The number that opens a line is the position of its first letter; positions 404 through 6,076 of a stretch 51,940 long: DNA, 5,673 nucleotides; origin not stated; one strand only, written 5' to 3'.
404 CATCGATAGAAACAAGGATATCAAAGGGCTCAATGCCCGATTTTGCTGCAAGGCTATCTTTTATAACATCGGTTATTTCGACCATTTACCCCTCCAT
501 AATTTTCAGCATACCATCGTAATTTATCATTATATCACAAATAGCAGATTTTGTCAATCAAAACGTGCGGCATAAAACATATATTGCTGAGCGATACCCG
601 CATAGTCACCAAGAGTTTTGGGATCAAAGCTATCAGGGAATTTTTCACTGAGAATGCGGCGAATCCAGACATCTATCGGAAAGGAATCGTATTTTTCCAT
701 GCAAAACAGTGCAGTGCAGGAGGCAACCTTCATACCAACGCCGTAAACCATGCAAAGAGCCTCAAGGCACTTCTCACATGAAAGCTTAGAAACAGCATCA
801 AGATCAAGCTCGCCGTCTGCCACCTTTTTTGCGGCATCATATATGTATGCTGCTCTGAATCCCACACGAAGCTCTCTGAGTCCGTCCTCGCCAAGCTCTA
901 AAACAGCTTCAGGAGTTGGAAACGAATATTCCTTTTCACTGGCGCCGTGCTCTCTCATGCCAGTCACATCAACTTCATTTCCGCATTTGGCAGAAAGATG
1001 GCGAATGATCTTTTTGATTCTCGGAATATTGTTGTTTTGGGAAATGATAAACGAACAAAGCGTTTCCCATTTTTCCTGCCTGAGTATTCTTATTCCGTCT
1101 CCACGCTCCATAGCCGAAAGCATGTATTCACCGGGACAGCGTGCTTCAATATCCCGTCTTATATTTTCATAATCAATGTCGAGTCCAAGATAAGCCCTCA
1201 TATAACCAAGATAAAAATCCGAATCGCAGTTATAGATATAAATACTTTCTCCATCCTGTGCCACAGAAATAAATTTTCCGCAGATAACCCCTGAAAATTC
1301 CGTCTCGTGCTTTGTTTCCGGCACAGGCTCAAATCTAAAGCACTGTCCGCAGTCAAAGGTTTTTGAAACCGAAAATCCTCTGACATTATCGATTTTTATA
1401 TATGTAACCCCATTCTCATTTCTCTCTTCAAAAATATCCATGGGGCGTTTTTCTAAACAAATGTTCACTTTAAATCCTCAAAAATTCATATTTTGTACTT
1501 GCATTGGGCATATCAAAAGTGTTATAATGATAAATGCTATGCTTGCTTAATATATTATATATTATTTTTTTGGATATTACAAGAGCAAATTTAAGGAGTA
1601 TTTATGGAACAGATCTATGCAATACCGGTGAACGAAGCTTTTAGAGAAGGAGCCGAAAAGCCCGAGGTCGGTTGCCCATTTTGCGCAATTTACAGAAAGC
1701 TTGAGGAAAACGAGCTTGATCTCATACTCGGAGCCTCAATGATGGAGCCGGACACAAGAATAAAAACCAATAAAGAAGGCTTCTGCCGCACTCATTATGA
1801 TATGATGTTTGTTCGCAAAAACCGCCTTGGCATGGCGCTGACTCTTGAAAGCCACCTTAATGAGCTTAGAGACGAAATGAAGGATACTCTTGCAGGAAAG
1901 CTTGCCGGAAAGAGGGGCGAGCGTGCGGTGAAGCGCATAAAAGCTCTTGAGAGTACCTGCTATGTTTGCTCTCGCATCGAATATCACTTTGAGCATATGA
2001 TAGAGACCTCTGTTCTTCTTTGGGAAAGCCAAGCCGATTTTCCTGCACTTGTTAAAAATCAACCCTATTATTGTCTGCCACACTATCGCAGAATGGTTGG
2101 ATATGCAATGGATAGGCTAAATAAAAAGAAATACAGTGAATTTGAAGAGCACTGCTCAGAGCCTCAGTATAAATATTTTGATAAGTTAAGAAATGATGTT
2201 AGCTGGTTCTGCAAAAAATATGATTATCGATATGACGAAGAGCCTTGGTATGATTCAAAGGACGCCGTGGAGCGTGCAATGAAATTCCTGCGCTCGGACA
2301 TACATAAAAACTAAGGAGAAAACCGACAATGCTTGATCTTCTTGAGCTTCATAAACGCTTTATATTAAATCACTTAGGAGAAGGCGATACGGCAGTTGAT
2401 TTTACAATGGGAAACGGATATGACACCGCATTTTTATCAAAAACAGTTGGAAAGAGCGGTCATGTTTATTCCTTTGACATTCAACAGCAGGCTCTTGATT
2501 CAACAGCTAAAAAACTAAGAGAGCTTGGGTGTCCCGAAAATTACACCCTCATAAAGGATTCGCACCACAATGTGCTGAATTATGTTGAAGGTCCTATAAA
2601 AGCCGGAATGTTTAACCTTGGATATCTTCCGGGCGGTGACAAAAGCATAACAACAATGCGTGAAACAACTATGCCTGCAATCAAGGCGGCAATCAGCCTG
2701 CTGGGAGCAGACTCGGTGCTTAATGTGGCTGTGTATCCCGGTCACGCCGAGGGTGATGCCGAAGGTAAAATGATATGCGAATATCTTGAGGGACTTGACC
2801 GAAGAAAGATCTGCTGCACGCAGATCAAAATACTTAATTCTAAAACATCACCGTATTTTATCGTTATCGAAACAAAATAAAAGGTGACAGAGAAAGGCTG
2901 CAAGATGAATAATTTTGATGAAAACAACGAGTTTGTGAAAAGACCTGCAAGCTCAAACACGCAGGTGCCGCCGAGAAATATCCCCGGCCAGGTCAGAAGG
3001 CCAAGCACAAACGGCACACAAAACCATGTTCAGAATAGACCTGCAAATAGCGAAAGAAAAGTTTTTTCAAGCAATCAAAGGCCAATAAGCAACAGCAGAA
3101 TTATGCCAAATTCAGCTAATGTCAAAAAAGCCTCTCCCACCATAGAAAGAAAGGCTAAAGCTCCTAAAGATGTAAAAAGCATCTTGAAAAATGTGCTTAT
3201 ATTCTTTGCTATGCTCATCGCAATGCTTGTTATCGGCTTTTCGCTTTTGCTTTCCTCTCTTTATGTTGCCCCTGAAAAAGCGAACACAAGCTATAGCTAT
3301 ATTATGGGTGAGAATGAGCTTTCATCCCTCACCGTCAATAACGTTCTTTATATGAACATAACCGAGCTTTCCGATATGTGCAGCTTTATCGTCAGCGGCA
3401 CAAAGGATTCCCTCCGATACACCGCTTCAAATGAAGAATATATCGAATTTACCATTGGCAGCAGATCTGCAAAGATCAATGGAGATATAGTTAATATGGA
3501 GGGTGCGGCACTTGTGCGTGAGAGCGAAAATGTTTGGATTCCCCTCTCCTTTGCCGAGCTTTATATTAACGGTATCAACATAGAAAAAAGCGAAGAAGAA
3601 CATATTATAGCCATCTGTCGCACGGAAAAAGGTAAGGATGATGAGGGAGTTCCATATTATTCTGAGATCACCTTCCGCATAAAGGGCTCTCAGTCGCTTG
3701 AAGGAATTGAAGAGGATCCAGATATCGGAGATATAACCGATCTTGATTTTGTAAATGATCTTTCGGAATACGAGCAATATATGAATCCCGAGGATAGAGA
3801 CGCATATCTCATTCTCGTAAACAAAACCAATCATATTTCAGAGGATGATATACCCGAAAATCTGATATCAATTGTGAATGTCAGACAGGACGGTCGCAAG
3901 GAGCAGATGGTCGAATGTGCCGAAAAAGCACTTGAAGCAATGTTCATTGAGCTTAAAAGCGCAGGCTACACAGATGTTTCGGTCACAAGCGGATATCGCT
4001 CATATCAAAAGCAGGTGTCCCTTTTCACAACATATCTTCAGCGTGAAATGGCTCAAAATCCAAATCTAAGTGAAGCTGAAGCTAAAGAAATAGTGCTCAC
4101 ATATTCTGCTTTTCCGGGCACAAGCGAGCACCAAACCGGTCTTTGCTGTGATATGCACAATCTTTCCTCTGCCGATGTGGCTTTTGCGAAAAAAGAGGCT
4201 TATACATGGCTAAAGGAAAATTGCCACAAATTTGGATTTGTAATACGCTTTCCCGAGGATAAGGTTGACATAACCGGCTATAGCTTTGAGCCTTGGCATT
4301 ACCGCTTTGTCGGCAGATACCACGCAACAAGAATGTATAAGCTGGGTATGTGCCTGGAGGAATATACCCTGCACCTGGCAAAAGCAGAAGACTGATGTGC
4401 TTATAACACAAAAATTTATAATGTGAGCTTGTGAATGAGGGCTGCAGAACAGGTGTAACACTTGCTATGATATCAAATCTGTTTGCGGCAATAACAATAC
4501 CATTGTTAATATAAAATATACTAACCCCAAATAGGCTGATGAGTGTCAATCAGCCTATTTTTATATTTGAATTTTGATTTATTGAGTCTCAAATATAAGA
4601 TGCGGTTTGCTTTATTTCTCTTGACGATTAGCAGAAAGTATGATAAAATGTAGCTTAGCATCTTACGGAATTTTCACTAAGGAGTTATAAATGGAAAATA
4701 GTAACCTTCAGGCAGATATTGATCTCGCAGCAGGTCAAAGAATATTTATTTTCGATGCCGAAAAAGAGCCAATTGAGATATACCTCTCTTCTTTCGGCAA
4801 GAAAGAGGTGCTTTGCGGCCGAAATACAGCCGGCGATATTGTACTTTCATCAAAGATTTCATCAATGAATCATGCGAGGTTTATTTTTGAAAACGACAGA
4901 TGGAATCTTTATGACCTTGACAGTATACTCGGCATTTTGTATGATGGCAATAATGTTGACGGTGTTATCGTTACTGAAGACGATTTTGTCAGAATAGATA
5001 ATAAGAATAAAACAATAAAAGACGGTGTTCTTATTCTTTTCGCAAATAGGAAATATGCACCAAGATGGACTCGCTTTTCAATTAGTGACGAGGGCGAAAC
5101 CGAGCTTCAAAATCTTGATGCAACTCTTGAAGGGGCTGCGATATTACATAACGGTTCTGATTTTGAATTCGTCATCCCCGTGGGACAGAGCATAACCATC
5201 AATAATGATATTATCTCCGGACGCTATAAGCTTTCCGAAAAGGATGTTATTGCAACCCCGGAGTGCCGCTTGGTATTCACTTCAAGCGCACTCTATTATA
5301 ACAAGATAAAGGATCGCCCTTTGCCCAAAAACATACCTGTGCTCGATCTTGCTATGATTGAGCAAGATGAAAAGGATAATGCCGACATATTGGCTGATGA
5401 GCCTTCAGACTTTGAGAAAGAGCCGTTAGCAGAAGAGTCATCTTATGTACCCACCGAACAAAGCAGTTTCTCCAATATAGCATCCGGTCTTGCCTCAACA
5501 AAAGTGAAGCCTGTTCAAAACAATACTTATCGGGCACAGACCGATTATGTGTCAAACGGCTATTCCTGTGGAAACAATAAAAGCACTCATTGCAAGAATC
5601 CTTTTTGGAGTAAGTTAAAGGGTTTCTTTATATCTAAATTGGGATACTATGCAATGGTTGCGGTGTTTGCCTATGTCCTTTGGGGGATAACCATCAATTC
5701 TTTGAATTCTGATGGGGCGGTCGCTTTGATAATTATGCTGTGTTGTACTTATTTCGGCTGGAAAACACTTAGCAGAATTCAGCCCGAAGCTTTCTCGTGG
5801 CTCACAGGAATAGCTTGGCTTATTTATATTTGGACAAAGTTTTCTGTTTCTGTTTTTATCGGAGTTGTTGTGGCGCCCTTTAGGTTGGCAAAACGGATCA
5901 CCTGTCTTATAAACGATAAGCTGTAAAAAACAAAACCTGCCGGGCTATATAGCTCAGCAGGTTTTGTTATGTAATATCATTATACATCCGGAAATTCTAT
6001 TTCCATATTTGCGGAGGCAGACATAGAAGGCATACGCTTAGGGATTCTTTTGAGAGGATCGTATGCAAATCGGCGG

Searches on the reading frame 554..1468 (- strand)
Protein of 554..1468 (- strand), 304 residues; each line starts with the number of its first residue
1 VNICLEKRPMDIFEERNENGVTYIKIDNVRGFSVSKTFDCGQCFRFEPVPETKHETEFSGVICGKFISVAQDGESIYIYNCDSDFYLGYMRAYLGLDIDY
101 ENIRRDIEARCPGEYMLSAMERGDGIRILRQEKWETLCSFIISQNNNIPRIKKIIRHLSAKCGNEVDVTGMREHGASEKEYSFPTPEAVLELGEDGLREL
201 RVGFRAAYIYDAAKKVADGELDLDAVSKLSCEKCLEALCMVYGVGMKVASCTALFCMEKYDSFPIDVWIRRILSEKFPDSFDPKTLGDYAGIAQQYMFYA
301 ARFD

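Call 54: search_protein_families(library=pfam, proteins=[window:554-1468:-], max_evalue=0.00001)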
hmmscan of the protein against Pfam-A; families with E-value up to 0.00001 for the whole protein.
window:554-1468:- (304 aa): 2 families
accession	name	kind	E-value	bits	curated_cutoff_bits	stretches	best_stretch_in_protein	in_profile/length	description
PF07934.18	OGG_N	-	3.2e-18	66.5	23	1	31-137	8-115/115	8-oxoguanine DNA glycosylase, N-terminal domain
PF00730.31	HhH-GPD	-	2.5e-10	41.1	26.2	1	138-275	1-85/108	HhH-GPD superfamily base excision DNA repair protein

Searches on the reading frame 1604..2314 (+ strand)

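Call 54: search_protein_families(library=pfam, proteins=[window:1604-2314:+], max_evalue=0.00001)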
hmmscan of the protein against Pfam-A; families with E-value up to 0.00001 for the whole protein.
window:1604-2314:+ (236 aa): 1 family
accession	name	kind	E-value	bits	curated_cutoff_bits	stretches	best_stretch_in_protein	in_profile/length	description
PF19538.4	DUF6062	-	3.9e-80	269.2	27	1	2-235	3-242/243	Family of unknown function (DUF6062)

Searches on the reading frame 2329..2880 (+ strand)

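Call 54: search_protein_families(library=pfam, proteins=[window:2329-2880:+], max_evalue=0.00001)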
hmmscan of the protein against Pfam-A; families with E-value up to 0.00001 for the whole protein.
window:2329-2880:+ (183 aa): 1 family
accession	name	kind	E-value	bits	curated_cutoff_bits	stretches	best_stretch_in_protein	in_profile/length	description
PF06962.18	rRNA_methylase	-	1.8e-45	154.7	22.7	1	46-180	1-135/137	Putative rRNA methylase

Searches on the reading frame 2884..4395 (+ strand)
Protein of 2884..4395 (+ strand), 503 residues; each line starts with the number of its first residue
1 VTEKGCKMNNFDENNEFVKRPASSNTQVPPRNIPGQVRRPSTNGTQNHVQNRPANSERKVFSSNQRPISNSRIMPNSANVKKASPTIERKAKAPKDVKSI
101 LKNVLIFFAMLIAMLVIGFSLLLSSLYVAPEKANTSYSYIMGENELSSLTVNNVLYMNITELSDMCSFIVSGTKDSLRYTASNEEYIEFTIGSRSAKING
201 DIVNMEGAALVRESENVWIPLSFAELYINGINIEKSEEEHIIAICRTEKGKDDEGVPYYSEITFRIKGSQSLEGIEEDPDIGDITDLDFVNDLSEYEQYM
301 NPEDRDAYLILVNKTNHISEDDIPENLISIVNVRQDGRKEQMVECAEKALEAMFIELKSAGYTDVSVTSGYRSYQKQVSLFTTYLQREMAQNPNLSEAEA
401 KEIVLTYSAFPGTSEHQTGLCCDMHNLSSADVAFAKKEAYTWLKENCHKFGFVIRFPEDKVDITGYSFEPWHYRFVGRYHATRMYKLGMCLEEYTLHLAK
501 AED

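Call 54: search_protein_families(library=pfam, proteins=[window:2884-4395:+], max_evalue=0.00001)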
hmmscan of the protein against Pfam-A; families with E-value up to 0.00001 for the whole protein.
window:2884-4395:+ (503 aa): 1 family
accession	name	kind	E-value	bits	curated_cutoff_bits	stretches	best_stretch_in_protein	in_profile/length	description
PF02557.22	VanY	-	8.5e-34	116.6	25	1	341-477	3-131/132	D-alanyl-D-alanine carboxypeptidase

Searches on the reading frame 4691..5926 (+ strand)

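Call 54: search_protein_families(library=pfam, proteins=[window:4691-5926:+], max_evalue=0.00001)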
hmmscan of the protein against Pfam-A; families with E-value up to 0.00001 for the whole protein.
window:4691-5926:+ (411 aa): 1 family
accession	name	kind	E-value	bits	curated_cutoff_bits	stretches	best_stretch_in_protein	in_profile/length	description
PF00498.31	FHA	-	1.5e-07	32.1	20.7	1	41-102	2-66/67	FHA domain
